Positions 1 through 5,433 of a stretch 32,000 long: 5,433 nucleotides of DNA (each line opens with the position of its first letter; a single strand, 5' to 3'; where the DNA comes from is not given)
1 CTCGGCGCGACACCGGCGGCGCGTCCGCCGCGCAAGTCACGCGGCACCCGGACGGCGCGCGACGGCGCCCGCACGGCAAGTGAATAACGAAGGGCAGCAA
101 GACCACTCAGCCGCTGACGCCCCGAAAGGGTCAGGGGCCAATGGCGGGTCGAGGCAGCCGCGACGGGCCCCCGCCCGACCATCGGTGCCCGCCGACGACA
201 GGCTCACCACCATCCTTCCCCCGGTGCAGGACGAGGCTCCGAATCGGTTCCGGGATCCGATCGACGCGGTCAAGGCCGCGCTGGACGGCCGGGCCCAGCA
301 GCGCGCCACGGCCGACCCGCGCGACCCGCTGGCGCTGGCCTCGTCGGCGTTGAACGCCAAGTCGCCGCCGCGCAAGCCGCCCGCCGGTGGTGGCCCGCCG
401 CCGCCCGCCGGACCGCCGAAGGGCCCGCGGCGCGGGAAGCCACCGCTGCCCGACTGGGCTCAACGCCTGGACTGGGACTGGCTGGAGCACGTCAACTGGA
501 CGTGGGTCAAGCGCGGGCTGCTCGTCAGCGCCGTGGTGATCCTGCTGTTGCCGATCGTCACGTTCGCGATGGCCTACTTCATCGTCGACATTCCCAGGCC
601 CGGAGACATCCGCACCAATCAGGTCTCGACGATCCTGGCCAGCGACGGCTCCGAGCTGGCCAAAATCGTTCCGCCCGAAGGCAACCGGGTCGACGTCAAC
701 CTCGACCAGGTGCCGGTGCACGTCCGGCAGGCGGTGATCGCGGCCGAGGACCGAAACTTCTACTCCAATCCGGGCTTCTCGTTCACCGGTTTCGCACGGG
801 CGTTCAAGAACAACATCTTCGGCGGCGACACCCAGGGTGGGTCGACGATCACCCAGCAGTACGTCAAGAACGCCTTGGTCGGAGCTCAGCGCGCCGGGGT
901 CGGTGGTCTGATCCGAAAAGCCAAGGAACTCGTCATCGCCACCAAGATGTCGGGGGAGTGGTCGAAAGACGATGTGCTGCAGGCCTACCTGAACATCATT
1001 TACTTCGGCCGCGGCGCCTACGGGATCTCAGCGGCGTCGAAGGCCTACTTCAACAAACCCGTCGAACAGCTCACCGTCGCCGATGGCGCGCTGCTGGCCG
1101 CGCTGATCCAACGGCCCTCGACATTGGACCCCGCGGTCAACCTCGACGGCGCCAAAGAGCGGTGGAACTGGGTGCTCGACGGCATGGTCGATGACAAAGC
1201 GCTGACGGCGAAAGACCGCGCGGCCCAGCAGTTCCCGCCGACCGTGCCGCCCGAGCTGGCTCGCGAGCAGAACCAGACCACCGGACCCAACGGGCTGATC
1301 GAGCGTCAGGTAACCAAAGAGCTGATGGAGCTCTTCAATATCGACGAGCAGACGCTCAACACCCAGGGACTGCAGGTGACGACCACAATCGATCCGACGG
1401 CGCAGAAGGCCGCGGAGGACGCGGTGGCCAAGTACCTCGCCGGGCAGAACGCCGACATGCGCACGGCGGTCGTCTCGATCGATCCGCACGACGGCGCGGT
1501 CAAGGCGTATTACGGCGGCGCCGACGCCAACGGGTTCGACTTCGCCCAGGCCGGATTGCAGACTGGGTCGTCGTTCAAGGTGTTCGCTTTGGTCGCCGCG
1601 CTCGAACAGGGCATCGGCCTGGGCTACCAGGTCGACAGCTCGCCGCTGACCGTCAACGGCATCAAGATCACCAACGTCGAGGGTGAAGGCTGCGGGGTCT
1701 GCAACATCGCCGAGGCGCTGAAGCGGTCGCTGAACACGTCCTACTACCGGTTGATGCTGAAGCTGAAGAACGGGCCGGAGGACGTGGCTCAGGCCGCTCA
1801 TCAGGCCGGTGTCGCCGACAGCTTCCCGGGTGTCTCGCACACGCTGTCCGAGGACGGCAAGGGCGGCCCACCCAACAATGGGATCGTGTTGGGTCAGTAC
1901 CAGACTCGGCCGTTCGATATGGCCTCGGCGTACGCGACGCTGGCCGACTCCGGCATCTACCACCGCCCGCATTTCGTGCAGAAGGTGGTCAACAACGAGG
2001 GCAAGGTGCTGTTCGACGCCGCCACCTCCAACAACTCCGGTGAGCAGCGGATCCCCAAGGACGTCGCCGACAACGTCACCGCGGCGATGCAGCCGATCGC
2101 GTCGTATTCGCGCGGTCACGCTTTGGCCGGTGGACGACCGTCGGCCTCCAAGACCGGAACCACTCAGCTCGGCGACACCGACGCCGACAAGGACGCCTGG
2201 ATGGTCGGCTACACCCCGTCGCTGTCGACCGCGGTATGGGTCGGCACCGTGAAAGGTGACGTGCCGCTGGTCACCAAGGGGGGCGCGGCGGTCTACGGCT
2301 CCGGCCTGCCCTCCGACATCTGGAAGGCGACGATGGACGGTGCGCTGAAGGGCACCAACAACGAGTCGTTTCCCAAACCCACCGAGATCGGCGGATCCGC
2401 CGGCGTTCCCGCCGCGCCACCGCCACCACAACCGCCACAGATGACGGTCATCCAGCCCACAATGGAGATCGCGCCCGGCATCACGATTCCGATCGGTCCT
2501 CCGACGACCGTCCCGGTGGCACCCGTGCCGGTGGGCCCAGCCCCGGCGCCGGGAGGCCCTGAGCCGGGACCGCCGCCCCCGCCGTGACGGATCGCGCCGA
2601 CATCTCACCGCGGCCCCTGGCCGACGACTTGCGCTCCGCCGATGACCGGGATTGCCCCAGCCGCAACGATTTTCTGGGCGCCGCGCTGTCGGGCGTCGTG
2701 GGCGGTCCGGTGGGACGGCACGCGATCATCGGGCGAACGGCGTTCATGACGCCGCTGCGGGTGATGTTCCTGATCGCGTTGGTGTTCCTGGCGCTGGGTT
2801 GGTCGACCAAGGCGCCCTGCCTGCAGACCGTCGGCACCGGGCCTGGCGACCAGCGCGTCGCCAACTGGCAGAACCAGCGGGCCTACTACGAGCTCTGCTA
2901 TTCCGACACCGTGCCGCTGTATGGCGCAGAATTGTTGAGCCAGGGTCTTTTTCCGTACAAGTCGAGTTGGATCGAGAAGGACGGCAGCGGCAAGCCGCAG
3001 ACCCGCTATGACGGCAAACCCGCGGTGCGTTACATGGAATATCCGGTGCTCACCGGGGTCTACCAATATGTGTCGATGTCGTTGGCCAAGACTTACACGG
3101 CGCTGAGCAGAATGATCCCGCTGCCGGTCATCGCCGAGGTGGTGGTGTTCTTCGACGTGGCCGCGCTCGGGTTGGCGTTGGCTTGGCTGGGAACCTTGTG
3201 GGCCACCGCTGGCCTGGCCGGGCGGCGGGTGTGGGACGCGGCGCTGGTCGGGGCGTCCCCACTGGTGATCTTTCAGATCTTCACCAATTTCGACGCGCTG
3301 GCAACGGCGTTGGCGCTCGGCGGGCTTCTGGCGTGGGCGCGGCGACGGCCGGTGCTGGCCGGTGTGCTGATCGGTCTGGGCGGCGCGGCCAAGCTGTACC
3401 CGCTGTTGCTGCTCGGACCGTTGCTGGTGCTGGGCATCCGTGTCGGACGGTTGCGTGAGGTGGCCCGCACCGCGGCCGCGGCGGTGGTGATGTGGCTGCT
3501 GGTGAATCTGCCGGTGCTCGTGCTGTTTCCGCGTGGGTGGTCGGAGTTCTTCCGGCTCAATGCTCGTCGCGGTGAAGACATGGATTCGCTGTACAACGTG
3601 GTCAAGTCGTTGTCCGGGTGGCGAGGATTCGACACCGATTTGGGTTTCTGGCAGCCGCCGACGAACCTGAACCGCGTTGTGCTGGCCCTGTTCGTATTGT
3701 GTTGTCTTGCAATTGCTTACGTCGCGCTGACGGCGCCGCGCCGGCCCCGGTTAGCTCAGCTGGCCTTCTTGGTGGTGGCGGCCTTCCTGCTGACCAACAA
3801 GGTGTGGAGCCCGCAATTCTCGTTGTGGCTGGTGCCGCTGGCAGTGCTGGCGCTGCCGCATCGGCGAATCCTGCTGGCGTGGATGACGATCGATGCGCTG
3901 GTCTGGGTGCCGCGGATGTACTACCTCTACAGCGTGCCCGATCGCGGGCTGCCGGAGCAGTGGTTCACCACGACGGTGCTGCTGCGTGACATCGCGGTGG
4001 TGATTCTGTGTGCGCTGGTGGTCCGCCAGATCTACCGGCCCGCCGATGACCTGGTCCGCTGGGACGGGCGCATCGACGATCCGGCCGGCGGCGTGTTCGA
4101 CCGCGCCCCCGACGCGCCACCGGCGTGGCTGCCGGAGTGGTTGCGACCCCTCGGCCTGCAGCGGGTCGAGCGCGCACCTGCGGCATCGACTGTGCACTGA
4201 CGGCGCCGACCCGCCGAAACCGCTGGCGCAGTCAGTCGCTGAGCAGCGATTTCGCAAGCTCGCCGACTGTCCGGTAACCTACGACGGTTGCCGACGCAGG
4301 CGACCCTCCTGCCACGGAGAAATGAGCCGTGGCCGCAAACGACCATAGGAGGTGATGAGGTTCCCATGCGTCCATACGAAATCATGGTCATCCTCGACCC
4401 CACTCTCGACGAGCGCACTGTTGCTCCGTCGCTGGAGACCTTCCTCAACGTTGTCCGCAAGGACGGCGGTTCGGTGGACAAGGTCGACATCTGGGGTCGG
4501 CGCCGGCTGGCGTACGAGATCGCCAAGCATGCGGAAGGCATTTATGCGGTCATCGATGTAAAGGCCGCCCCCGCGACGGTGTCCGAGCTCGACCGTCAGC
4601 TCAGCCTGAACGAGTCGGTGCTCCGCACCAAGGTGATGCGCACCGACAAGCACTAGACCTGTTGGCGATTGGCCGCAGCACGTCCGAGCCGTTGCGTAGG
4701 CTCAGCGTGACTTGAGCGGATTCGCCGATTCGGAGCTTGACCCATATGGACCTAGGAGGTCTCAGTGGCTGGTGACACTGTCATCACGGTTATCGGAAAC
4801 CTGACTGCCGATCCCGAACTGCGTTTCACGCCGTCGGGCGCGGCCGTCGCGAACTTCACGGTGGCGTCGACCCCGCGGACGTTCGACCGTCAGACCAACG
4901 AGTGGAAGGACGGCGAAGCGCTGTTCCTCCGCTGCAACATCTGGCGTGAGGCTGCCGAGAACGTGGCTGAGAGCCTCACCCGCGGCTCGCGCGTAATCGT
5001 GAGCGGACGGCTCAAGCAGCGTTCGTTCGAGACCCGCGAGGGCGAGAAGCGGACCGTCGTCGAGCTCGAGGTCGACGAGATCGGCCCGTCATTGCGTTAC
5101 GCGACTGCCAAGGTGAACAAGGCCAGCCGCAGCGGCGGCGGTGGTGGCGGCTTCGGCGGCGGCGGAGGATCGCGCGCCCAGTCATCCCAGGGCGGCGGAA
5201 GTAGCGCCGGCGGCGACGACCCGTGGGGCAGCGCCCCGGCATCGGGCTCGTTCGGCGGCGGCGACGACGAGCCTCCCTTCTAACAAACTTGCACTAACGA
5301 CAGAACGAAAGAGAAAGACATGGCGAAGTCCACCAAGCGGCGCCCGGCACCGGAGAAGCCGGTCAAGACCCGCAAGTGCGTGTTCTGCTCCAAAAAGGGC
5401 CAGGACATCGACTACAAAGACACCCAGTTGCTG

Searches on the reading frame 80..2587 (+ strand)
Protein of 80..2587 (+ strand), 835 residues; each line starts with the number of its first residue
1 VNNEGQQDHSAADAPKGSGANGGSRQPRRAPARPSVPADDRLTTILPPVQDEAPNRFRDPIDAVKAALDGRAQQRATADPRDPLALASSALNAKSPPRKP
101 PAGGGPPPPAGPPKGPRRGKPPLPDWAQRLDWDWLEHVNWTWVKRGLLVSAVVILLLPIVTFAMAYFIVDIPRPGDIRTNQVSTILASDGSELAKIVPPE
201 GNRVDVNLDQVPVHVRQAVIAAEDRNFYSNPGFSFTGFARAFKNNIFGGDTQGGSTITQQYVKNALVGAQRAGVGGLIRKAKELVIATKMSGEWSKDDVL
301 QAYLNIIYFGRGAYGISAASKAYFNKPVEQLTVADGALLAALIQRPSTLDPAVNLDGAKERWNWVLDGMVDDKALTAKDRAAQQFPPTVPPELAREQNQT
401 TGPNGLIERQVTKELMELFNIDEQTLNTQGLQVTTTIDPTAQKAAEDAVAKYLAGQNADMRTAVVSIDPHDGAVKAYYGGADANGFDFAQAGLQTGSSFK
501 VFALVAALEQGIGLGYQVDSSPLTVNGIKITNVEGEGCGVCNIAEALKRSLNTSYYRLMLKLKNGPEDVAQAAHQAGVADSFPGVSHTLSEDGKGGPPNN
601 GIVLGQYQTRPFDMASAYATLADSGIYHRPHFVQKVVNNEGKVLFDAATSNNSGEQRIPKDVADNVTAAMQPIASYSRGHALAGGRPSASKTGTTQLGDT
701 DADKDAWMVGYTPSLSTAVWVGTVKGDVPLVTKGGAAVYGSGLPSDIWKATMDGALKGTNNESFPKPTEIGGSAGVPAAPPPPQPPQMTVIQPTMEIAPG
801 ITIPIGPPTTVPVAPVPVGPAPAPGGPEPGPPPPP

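Call 96: search_protein_families(library=pfam, proteins=[window:80-2587:+], max_evalue=0.001)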
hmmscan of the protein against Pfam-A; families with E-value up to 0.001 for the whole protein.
window:80-2587:+ (835 aa): 2 families
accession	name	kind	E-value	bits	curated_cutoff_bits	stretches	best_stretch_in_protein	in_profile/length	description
PF00912.28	Transgly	-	1.5e-57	194.4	27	1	191-369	3-177/178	Transglycosylase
PF00905.27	Transpeptidase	-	1.1e-26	94.2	22.1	1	463-727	2-279/299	Penicillin binding protein transpeptidase domain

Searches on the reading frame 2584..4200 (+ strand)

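Call 96: search_protein_families(library=pfam, proteins=[window:2584-4200:+], max_evalue=0.001)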
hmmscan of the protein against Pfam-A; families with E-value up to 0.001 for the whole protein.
window:2584-4200:+ (538 aa): 1 family
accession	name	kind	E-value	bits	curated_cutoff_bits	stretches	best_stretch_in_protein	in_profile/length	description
PF09594.16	GT87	-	4e-16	59.9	25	1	179-402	18-233/237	Glycosyltransferase family 87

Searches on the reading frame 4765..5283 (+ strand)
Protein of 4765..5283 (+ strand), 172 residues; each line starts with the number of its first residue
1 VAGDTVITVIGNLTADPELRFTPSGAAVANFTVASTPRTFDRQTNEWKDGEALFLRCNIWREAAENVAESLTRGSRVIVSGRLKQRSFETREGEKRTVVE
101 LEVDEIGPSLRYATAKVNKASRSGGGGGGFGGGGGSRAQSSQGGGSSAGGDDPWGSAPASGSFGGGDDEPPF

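Call 96: search_protein_families(library=pfam, proteins=[window:4765-5283:+], max_evalue=0.001)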
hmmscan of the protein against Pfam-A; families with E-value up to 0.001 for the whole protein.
window:4765-5283:+ (172 aa): 2 families
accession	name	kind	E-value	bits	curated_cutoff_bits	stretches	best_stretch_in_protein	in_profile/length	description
PF00436.31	SSB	-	4.4e-32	110.7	26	1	7-106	4-101/104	Single-strand binding protein family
PF01336.31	tRNA_anti-codon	-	1.4e-05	25.4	27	1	54-106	28-72/75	OB-fold nucleic acid binding domain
